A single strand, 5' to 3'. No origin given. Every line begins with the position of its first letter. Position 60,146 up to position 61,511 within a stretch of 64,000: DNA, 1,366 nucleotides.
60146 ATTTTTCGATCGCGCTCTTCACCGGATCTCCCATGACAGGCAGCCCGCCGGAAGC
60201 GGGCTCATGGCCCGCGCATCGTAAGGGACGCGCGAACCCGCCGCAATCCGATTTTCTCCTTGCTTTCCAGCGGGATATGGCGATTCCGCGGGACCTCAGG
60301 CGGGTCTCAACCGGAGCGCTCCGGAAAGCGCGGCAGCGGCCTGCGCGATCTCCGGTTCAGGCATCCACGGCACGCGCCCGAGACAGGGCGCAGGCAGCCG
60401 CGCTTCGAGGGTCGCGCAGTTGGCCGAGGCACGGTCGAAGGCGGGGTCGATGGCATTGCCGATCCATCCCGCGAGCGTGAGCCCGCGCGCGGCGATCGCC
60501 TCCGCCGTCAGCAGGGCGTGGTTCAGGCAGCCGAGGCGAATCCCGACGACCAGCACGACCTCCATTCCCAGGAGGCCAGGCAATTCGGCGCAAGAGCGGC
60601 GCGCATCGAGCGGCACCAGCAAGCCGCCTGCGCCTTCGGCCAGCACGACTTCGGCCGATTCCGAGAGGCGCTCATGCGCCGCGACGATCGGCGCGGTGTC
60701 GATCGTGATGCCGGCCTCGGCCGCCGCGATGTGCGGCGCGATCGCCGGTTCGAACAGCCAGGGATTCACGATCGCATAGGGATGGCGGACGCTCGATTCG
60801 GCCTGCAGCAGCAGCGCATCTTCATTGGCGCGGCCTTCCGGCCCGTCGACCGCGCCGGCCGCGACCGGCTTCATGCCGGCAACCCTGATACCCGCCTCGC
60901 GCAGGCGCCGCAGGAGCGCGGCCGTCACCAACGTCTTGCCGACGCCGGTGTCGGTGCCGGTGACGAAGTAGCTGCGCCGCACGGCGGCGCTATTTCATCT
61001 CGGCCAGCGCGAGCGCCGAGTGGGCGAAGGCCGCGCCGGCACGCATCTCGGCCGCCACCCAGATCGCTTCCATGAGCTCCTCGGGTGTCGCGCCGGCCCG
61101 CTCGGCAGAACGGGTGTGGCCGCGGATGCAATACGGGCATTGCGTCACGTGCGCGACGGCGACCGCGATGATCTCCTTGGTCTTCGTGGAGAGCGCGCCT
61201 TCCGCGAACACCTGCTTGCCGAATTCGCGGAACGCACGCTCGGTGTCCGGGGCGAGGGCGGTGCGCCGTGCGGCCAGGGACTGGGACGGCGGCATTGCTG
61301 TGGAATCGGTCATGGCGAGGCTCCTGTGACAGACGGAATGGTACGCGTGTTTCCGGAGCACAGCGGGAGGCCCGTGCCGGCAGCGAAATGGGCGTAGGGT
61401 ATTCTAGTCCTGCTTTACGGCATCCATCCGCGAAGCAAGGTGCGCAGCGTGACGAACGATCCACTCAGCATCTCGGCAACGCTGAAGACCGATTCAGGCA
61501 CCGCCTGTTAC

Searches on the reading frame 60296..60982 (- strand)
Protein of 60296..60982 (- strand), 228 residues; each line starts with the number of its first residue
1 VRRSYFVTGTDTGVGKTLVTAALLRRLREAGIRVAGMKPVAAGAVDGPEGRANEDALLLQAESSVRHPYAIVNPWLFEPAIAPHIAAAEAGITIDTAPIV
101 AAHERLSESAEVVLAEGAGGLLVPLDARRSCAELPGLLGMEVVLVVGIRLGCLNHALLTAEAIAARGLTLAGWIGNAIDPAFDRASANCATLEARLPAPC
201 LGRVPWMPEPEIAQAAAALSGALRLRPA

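Call 49: search_protein_families(library=pfam, proteins=[window:60296-60982:-], max_evalue=0.001)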
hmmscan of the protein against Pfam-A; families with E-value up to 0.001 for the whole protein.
window:60296-60982:- (228 aa): 2 families
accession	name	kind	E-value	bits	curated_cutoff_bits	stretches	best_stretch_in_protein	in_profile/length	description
PF13500.12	AAA_26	-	1.6e-39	136.3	27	1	3-209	1-193/198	AAA domain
PF01656.29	CbiA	-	4.5e-12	46.5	25.4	1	6-209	2-114/125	CobQ/CobB/MinD/ParA nucleotide binding domain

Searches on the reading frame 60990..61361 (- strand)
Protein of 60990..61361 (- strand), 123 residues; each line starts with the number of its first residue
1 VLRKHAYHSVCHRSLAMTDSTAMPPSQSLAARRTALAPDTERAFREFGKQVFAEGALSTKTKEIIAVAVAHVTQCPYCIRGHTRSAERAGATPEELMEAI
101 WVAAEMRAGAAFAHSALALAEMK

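Call 49: search_protein_families(library=pfam, proteins=[window:60990-61361:-], max_evalue=0.001)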
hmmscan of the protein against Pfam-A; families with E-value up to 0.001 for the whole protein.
window:60990-61361:- (123 aa): 1 family
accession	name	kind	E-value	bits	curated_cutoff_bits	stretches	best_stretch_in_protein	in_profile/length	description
PF02627.25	CMD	-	9.7e-25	86.8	23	1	38-121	1-83/84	Carboxymuconolactone decarboxylase family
